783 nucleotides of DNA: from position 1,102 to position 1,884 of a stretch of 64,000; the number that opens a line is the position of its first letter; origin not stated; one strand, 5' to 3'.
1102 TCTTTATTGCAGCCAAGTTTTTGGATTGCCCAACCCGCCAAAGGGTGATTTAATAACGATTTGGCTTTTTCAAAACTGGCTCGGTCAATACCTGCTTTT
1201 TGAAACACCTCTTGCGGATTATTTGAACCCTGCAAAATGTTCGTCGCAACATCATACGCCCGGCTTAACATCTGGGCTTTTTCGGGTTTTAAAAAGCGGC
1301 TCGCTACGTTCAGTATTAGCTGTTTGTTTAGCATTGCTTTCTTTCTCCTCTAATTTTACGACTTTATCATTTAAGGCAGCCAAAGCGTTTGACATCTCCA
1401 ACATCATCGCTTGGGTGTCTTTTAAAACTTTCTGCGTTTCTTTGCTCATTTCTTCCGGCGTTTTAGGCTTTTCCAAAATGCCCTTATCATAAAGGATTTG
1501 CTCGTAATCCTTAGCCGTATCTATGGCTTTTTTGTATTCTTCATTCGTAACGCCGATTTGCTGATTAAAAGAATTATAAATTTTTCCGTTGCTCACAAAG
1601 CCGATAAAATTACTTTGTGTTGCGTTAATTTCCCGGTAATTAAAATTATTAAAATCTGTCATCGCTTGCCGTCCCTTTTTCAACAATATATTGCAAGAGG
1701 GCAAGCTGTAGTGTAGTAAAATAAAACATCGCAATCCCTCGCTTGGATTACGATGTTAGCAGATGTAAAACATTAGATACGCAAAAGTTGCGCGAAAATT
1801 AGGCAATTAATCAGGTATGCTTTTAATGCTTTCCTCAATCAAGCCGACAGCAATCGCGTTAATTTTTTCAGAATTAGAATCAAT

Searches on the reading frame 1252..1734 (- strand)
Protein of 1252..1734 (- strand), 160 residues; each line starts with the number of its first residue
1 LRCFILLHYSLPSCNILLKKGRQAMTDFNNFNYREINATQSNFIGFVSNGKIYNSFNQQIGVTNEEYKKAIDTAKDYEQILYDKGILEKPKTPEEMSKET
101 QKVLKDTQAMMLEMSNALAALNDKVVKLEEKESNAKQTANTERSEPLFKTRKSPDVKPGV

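Call 75: search_protein_families(library=pfam, proteins=[window:1252-1734:-], max_evalue=0.01)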
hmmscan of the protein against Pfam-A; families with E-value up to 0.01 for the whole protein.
window:1252-1734:- (160 aa): 3 families
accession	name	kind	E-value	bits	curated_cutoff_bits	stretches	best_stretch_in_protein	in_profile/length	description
PF20379.3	DUF6674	-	3.7e-05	23.9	28.5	1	51-134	133-218/251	Family of unknown function (DUF6674)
PF21785.3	Bflower_2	-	0.0028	17.9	38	1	35-65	19-49/112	5-fold beta-flower protein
PF08397.16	IMD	-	0.0034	17.3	26.2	1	55-143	84-172/219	IRSp53/MIM homology domain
